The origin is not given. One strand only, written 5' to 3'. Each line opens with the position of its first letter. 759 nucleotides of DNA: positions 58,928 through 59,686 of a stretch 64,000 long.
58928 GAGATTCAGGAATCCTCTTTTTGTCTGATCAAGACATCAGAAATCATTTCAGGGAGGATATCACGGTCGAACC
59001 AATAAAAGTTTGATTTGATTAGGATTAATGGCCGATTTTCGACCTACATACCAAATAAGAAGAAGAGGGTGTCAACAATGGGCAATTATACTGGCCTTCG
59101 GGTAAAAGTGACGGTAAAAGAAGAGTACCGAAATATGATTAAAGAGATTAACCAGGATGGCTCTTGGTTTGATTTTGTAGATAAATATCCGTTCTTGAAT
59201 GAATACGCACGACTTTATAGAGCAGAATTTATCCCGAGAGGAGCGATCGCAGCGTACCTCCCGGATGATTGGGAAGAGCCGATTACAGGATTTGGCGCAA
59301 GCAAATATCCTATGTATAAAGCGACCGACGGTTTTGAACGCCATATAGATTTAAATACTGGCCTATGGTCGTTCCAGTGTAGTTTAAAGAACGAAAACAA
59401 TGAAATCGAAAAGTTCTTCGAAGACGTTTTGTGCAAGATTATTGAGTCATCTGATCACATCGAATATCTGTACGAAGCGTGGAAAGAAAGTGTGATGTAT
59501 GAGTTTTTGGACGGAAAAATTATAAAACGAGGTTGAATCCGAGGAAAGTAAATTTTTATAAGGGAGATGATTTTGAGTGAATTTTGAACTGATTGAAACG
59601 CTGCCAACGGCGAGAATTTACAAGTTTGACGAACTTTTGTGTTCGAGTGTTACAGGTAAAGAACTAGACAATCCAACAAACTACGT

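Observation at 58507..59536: A Panacea-domain (DUF4065) gene is coupled to an unknown 152-aa ORF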

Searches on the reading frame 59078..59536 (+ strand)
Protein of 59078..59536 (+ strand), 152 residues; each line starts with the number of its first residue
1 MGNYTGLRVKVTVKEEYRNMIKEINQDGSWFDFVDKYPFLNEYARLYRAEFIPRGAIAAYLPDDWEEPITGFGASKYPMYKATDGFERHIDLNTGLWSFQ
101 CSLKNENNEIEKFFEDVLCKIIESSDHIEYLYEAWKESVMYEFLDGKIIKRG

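Call 3: search_protein_families(library=pfam, proteins=[window:59078-59536:+], max_evalue=0.1)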
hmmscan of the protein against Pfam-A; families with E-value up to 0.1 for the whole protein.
window:59078-59536:+ (152 aa): 0 families

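Call 4: search_protein_families(library=phrogs, proteins=[window:59078-59536:+], max_evalue=0.01)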
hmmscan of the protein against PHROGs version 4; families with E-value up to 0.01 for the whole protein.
window:59078-59536:+ (152 aa): 1 family
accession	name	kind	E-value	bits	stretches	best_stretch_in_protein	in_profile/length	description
phrog_4438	-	unknown function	5.1e-32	112.3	1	1-148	1-131/158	-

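Call 6: search_protein_families(library=padloc, proteins=[window:59078-59536:+], max_evalue=0.1)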
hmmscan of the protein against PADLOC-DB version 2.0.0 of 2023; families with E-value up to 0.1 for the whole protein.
window:59078-59536:+ (152 aa): 0 families

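Call 7: search_protein_families(library=ncbifam, proteins=[window:59078-59536:+], max_evalue=0.1)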
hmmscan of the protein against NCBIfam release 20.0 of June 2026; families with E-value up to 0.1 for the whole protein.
window:59078-59536:+ (152 aa): 0 families

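Call 8: search_dna_similar(query=window:59078-59536:+, collection=phages, mode=protein, max_rows=60, max_evalue=0.001)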
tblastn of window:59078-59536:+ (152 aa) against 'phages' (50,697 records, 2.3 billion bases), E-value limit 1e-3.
Records with a match: 70; places in all: 70; records where one place covers at least 80% of the query: 29.
Best place of each record, by identity: <60% 70.
By first word of the organism name: Bacillus 70.
By host as written in the record: - 13; Bacillus thuringiensis subsp. kurstaki 13; Bacillus thuringiensis kurstaki 9; Bacillus thuringiensis subspecies kurstaki 7; Bacillus cereus 5; Bacillus thuringiensis DSM 350 3; Bacillus thuringiensis subsp. kurstaki ATCC 33679 2; Bacillus thuringiensis 2; and 10 more.
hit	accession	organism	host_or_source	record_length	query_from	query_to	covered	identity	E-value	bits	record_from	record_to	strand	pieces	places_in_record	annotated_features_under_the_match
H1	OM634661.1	Bacillus phage vB_BauM_KLEB27-3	Bacillus australimaris sKR4M-27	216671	1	148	97%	56.8%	5e-38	142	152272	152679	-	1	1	hypothetical protein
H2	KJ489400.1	Bacillus phage Hoody T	-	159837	1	142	93%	42.5%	6e-21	93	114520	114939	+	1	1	hypothetical protein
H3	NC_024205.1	Bacillus phage Hoody T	-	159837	1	142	93%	42.5%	6e-21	93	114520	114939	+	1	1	hypothetical protein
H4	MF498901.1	Bacillus phage Anthony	Bacillus thuringiensis subsp. kurstaki ...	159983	1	142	93%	42.5%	6e-21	93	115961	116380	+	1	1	hypothetical protein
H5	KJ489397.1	Bacillus phage CAM003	Bacillus thuringiensis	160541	1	142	93%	42.5%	6e-21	93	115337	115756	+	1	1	hypothetical protein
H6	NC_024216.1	Bacillus phage CAM003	Bacillus thuringiensis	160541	1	142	93%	42.5%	6e-21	93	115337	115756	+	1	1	hypothetical protein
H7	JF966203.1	Bacillus phage Bastille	Bacillus cereus HER1399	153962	1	142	93%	42.5%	1e-20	92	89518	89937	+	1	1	hypothetical protein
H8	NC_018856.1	Bacillus phage Bastille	Bacillus cereus HER1399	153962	1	142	93%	42.5%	1e-20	92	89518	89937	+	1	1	hypothetical protein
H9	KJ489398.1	Bacillus phage Evoli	-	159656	1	142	93%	41.8%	7e-20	90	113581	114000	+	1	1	hypothetical protein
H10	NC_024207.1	Bacillus phage Evoli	-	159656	1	142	93%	41.8%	7e-20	90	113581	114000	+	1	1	hypothetical protein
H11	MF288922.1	Bacillus phage Janet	Bacillus thuringiensis kurstaki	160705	1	142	93%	41.8%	7e-20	90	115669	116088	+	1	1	hypothetical protein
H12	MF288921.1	Bacillus phage OTooleKemple52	Bacillus thuringiensis kurstaki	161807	1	142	93%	41.8%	1e-19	89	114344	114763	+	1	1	hypothetical protein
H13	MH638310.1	Bacillus phage Kamfam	Bacillus thuringiensis kurstaki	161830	1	142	93%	41.8%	1e-19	89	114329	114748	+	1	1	192: hypothetical protein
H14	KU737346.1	Bacillus phage Vinny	Bacillus thuringiensis subsp. kurstaki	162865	1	142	93%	41.1%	2e-19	89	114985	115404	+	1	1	hypothetical protein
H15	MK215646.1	Bacillus phage vB_BthM-Goe5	Bacillus thuringiensis serovar kurstaki ...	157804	1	142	93%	41.1%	2e-18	86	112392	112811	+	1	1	hypothetical protein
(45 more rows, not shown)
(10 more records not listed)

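Call 10: get_annotated_region(hit=H1, flank=4000)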
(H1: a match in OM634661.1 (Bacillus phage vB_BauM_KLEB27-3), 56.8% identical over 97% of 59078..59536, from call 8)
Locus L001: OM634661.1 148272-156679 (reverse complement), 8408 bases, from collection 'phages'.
description: Bacillus phage vB_BauM_KLEB27-3, complete genome.
organism: Bacillus phage vB_BauM_KLEB27-3 (NCBI taxid 2927635)
taxonomy: Viruses; Duplodnaviria; Heunggongvirae; Uroviricota; Caudoviricetes
host: Bacillus australimaris sKR4M-27; source: water samples from gypsum karst lake Kirkilai; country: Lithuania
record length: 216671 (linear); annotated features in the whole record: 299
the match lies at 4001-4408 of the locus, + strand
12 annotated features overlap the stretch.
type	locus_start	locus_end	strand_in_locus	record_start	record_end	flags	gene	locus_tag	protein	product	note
CDS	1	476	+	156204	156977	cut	-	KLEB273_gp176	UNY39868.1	glucosamine N-acyltransferase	-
CDS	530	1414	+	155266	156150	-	-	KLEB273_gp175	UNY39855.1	glucosamine N-acyltransferase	-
CDS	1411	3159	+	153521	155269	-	-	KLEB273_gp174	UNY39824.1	nicotinate phosphoribosyltransferase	-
CDS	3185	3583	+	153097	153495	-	-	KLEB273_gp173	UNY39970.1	hypothetical protein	-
CDS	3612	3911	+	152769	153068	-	-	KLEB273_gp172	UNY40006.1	hypothetical protein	-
CDS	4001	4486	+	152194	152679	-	-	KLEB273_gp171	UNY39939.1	hypothetical protein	-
CDS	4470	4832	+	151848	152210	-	-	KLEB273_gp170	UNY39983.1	hypothetical protein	-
CDS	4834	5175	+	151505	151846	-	-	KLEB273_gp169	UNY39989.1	hypothetical protein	-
CDS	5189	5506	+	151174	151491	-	-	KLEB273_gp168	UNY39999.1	hypothetical protein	-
CDS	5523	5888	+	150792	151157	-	-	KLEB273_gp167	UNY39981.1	hypothetical protein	-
CDS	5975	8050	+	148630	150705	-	-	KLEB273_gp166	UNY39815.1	DNA polymerase III alpha subunit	-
CDS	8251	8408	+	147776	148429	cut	-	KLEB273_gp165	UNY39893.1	HNH endonuclease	-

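Call 11: get_annotated_region(hit=H7, flank=4000)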
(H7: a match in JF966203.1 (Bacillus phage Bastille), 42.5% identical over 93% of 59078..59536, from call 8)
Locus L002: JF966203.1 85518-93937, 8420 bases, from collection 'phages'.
description: Bacillus phage Bastille, complete genome.
organism: Bacillus phage Bastille (NCBI taxid 57477)
taxonomy: Viruses; Duplodnaviria; Heunggongvirae; Uroviricota; Caudoviricetes; Herelleviridae; Bastillevirinae; Bastillevirus; Bastillevirus bastille
host: Bacillus cereus HER1399; source: -; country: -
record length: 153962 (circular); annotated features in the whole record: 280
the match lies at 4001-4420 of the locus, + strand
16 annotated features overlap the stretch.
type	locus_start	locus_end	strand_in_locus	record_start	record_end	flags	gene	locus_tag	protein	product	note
CDS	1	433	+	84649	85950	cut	-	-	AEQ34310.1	hypothetical protein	similar to gp140 Listeria phage A511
CDS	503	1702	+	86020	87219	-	-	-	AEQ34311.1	recA-like recombination repair protein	similar to gp141 Listeria phage A511 and gp150 Brochothrix phage A9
CDS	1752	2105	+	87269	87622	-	-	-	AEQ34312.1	hypothetical protein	similar to ORF121 Staphylococcus phage G1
CDS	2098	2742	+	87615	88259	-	-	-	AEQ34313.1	hypothetical protein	similar to gp143 Listeria phage A511 and gp34 Bacillus phage SPO1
CDS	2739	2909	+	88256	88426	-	-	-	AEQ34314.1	2-diacylglycerol, 3-glucosyltransferase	-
CDS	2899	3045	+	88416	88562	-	-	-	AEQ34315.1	hypothetical protein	-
CDS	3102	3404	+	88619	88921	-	-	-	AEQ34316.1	hypothetical protein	putative holin (but no transmembrane helices) and gp153 Brochothrix phage A9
CDS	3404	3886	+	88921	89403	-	-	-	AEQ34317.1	hypothetical protein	similar to ORF056 Staphylococcus phage Twort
CDS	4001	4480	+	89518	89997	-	-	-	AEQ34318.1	hypothetical protein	-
CDS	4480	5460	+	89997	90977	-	-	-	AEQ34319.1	hypothetical protein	similar to gp147 Listeria phage A511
CDS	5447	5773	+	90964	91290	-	-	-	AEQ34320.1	hypothetical protein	-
CDS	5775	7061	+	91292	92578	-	-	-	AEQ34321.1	hypothetical protein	similar to gp148 Listeria phage A511 and hypothetical protein KgORF98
CDS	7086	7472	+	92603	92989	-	-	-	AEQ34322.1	hypothetical protein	-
CDS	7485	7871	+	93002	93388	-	-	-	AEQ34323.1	hypothetical protein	-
CDS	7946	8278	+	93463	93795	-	-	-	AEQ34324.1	putative hydrolase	-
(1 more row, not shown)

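Call 13: search_protein_families(library=pfam, proteins=[L001:3185-3583:+, L001:3612-3911:+, L001:4001-4486:+, L001:4470-4832:+, L002:3404-3886:+, L002:4001-4480:+, L002:4480-5460:+, L002:3102-3404:+], max_evalue=0.1)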
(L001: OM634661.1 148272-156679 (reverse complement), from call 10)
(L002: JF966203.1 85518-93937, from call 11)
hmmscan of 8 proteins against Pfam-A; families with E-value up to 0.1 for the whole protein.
L001:3185-3583:+ (132 aa): 1 family
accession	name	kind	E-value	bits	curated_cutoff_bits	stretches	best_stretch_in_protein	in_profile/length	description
PF01709.26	Transcrip_reg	-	0.011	15.9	27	0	32-93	69-136/160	TACO1/YebC second and third domain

L001:3612-3911:+ (99 aa): 0 families

L001:4001-4486:+ (161 aa): 0 families

L001:4470-4832:+ (120 aa): 2 families
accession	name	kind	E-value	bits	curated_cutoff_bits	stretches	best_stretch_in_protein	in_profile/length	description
PF24203.1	Phage_ProQ_C_like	-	7.5e-10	39.9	27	1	4-115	5-112/112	Phage ProQ C-terminal-like domain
PF18665.6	TetR_C_37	-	0.033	15.3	27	1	69-115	20-66/117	Tetracyclin repressor-like, C-terminal domain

L002:3404-3886:+ (160 aa): 0 families

L002:4001-4480:+ (159 aa): 0 families

L002:4480-5460:+ (326 aa): 0 families

L002:3102-3404:+ (100 aa): 1 family
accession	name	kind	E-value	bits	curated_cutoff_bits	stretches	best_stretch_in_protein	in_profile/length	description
PF04688.18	Holin_SPP1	-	7.6e-14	52.1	27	1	20-89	2-70/74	SPP1 phage holin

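Call 15: find_homologous_proteins(query=window:59078-59536:+)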
Query window:59078-59536:+ (152 aa): 49 proteins with E <= 0.001 among 66 candidates.
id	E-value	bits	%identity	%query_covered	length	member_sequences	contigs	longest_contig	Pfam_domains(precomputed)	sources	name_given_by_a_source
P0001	4.1e-93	328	93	100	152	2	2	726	-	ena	-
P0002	1.2e-70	255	73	99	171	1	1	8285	-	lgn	-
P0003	1.6e-64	235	70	99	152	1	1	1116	-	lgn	-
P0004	3.5e-51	191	63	99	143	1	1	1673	-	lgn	-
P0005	4.3e-50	188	62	98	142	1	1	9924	-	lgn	-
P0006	8.0e-50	187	61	98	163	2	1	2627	-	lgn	-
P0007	7.1e-49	184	59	99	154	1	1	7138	-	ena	-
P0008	8.2e-49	184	58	99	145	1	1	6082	-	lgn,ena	-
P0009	6.7e-48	181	57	97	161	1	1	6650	-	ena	-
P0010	1.2e-47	180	57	97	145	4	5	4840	-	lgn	-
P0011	1.6e-47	179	56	99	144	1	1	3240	-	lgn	-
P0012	1.7e-47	179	57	99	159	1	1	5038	-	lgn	-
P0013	1.7e-47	179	57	97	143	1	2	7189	-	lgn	-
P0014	5.9e-47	178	59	97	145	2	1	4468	-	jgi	jgi:hypothetical protein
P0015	9.0e-47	177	58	99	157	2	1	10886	-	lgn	-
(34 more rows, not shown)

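Call 18: find_related_loci(query=A1, collection=viral_contigs, flank=5000)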
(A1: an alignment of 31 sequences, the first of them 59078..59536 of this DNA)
Query A1 (152 aa) in viral_contigs; peptide patterns used: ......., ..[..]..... (x = any residue, [..] = any of these).
85 stretches matched a pattern; 36 encode a relative of the query (tblastn E <= 1e-3); 36 distinct loci.
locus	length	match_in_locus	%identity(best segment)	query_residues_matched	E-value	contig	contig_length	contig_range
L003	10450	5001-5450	50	1-150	6e-42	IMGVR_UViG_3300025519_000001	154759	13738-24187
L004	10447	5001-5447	48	1-150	5e-41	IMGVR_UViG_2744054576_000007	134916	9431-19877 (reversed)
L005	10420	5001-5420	46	1-150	3e-38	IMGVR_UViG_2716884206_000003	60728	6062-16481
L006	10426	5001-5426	43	1-152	5e-38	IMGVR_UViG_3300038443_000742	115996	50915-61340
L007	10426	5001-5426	43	1-152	5e-38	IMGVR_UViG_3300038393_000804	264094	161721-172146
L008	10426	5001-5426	43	1-152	5e-38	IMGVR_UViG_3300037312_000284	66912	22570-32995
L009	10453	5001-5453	44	1-149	3e-31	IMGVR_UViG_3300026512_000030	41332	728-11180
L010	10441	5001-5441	43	1-149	6e-31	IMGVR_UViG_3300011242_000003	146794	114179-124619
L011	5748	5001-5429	44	1-148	4e-30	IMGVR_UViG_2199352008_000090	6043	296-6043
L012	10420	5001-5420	42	1-142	2e-29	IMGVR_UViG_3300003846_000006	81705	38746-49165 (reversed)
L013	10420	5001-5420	42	1-142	2e-29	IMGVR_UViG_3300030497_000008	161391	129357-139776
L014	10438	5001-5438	41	1-148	3e-29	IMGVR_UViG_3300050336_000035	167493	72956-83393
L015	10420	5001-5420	42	1-142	3e-29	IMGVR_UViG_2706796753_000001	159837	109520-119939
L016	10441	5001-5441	40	1-148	5e-29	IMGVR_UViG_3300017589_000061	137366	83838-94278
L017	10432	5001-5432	43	1-148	1e-28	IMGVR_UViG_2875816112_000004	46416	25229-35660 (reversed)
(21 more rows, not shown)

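Call 20: find_related_loci(query=A1, collection=genome_contigs, flank=5000)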
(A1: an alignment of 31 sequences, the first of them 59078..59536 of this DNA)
Query A1 (152 aa) in genome_contigs; peptide patterns used: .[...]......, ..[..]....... (x = any residue, [..] = any of these).
25 stretches matched a pattern; 3 encode a relative of the query (tblastn E <= 1e-3); 3 distinct loci.
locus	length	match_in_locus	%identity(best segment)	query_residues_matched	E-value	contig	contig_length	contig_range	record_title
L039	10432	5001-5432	53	1-152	2e-48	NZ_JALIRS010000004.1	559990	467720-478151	Lysinibacillus sp. BPa_S21 NODE_4_length_559990_cov_114.294, whole genome shotgun sequence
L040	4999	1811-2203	41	1-148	4e-29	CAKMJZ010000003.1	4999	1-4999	uncultured Erysipelotrichaceae bacterium isolate OKU21 genome assembly, contig: MEGAHIT_co_assembly_000000017021, whole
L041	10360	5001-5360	37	1-133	2e-20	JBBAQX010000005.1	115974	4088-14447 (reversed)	MAG: Lysinibacter sp. isolate EUL_204 ctg5-EUL_204, whole genome shotgun sequence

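Call 30: find_encoding_contigs(protein=P0002, flank=5000, max_places=3)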
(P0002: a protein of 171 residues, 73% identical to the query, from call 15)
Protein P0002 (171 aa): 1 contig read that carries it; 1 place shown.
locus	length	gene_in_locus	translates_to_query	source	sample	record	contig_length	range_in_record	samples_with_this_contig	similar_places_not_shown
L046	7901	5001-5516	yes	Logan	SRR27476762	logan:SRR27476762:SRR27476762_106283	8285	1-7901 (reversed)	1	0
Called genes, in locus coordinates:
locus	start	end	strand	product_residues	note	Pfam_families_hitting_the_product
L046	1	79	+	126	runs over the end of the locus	-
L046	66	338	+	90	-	-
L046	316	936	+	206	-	-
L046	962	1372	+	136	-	-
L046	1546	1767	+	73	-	-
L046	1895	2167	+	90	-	-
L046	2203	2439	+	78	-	-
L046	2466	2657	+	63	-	-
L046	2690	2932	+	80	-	-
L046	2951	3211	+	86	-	-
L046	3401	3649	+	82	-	-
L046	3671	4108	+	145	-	PF09643:YopX (weak)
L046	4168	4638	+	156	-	-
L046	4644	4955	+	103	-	-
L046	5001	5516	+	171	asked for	-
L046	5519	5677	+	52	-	-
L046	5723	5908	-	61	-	-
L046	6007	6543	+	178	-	-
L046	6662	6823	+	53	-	-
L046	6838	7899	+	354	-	?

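Call 32: find_encoding_contigs(protein=P0003, flank=5000, max_places=3)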
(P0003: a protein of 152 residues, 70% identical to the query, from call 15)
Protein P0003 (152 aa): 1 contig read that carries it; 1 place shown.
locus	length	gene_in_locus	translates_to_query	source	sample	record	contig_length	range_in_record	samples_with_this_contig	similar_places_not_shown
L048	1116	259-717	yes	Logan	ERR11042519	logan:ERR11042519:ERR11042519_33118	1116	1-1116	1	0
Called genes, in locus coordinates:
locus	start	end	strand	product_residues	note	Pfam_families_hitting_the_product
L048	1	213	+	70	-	?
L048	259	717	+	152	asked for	-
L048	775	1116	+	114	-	?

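Call 33: predict_structure(alignment_id=A2)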
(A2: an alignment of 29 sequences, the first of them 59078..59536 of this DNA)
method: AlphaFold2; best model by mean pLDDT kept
length: 152 residues; sequences in the alignment: 29
mean_pLDDT: 91.1   pTM: 0.86
mean pLDDT of the five models: 91.1, 90.3, 90.3, 89.7, 87.5
residues with pLDDT >= 90: 110; 70-90: 30; 50-70: 12; < 50: 0
segments of 3 or more residues with pLDDT < 50: none
pLDDT, mean of each block of 10 residues (from residue 1): 85 99 97 98 95 86 81 62 91 98 92 98 98 91 97 88
secondary structure, 60 per line:
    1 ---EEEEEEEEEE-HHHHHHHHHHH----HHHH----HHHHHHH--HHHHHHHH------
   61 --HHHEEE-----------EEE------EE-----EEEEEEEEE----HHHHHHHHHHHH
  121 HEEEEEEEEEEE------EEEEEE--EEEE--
elements in order: E4-13 H15-25 H30-33 H38-44 H47-54 E66-68 E80-82 E96-104 H109-121 E122-132 E139-144 E147-150

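Call 39: search_solved_structures(query=A1, max_evalue=1)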
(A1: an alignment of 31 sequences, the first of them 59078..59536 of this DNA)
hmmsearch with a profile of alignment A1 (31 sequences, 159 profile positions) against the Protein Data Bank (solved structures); distinct sequences matched with E-value up to 1: 2.
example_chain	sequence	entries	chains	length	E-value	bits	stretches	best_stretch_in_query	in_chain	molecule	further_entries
5xkx_A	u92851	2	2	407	0.67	12.9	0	59-100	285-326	Uncharacterized protein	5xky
4epa_A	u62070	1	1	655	0.82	12.6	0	37-89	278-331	Pesticin receptor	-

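Call 40: fold_search(model_id=the predicted structure, library=viral)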
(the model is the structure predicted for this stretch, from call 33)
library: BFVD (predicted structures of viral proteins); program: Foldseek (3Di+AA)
matches with E <= 10: 133; with E <= 0.001: 1
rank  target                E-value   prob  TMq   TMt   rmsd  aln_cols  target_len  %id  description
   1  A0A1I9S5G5            2.1e-13  1.00  0.82  0.79   2.0       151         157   31  (no name in the UniProt tables at hand)
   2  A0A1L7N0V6            1.2e-03  1.00  0.48  0.36   9.1       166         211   10  Uncharacterized protein [Ralstonia phage RP12]
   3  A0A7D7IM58            5.1e-03  1.00  0.60  0.49   4.0       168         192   10  (no name in the UniProt tables at hand)
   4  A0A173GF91            1.1e-02  0.97  0.46  0.38  10.0       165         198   10  Uncharacterized protein [Erwinia phage vB_EamM_Deimos-Minion]
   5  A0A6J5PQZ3            1.1e-02  0.96  0.43  0.42  10.3       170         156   16  Uncharacterized protein [uncultured Caudovirales phage]
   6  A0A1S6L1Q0            1.4e-02  0.99  0.57  0.50   4.7       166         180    9  (no name in the UniProt tables at hand)
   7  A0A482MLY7            1.7e-02  0.93  0.49  0.44   8.0       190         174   14  Uncharacterized protein [Burkholderia phage BcepSauron]
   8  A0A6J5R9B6            1.7e-02  0.85  0.41  0.37   8.7       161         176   12  YubB ferredoxin-like domain-containing protein [uncultured Caudovirales phage]
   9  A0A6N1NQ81            1.9e-02  0.66  0.38  0.32  14.2       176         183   13  Putative ORFan [Tupanvirus deep ocean]
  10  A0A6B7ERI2            2.9e-02  0.90  0.46  0.42  10.1       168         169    9  (no name in the UniProt tables at hand)
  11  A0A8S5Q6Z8            3.5e-02  0.72  0.36  0.36   9.6       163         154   15  Uncharacterized protein [Siphoviridae sp. ctdVv30]
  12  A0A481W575            3.5e-02  0.69  0.38  0.29  11.6       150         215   17  Uncharacterized protein [Pseudomonas phage Psa21]
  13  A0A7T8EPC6            4.2e-02  0.84  0.42  0.42  10.9       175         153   10  Uncharacterized protein [Erwinia phage pEa_SNUABM_5]
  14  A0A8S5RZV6            5.0e-02  0.80  0.37  0.37  10.1       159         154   11  Uncharacterized protein [Myoviridae sp. ctNQV2]
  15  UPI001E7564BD         6.4e-02  0.60  0.43  0.40  11.9       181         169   10  (no name look-up for this kind of identifier)
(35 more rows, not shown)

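Call 53: find_encoding_contigs(protein=P0001, flank=5000, max_places=4)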
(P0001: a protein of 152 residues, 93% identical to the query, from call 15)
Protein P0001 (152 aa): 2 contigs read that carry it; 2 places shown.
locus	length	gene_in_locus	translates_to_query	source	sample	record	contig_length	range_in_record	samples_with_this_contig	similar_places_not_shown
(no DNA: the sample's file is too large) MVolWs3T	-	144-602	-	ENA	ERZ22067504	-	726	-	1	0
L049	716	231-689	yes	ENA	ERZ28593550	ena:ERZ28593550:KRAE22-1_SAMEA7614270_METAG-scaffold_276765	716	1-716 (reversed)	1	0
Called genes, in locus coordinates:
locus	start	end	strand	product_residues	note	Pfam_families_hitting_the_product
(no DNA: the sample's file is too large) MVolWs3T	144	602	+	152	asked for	-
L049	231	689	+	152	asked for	-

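Call 54: find_related_loci(query=A1, collection=metagenome_contigs, flank=4000)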
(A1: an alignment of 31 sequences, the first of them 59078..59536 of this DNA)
Query A1 (152 aa) in metagenome_contigs; peptide patterns used: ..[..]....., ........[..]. (x = any residue, [..] = any of these).
278 stretches matched a pattern; 112 encode a relative of the query (tblastn E <= 1e-3); the best 80 are kept; 80 distinct loci.
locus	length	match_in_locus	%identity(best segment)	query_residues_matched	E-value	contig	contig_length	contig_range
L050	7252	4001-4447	51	1-150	2e-43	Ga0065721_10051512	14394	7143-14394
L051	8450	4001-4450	50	1-150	6e-42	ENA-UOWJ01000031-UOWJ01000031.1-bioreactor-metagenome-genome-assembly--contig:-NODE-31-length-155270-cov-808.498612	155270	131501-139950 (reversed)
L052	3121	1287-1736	50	1-150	5e-42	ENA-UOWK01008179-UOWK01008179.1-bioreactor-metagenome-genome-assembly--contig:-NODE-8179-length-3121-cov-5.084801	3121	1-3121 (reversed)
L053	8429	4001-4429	51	1-148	6e-42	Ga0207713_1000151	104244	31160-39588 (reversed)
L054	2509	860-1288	52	1-148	1e-40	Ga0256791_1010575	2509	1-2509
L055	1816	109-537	52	1-148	7e-41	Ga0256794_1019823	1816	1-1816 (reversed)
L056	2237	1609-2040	48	1-150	5e-40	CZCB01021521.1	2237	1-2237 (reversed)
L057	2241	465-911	49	1-148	2e-39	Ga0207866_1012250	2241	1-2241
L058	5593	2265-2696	47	1-150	4e-39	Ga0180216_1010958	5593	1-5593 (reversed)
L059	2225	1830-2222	53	1-136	1e-37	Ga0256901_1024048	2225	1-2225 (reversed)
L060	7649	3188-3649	46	1-150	6e-37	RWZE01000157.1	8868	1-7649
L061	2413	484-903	44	1-148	3e-32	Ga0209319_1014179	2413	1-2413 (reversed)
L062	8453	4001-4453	44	1-149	3e-31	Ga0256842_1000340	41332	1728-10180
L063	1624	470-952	41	1-149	8e-31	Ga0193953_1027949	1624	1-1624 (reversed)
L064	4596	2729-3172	42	1-149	8e-31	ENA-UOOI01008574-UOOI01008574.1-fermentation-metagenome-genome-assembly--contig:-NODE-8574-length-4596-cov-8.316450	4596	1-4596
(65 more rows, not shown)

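Call 62: search_protein_families(library=pfam, alignment_id=A4, max_evalue=0.01)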
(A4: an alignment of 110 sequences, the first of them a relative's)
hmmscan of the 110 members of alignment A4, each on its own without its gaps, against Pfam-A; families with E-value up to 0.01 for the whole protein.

A. member 1, L001:3185-3583:+ (132 aa): 0 families

B. families by the number of members that match (of 110 scanned): 50 families (the first 25 are shown)
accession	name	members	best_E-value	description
PF09643.15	YopX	3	8.8e-15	YopX protein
PF03150.19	CCP_MauG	2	8e-53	Di-haem cytochrome c peroxidase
PF05869.16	Dam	2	5.9e-18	DNA N-6-adenine-methyltransferase (Dam)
PF18066.6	Phage_ABA_S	2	3.1e-15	Phage ABA sandwich domain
PF13392.12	HNH_3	2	3.5e-12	HNH endonuclease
PF00034.26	Cytochrom_C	2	1.3e-08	Cytochrome c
PF09086.16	DUF1924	2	0.0039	Domain of unknown function (DUF1924)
PF10145.14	PhageMin_Tail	2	0.0043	Phage-related minor tail protein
PF01139.22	RtcB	1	8.7e-55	tRNA-splicing ligase RtcB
PF07733.18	DNA_pol3_alpha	1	4.3e-33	Bacterial DNA polymerase III alpha NTPase domain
PF00589.27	Phage_integrase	1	2.7e-30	Phage integrase family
PF00623.25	RNA_pol_Rpb1_2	1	8.3e-23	RNA polymerase Rpb1, domain 2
PF18907.5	DUF5662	1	8.3e-23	Family of unknown function (DUF5662)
PF01381.28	HTH_3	1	1.8e-15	Helix-turn-helix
PF13560.12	HTH_31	1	1.5e-10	Helix-turn-helix domain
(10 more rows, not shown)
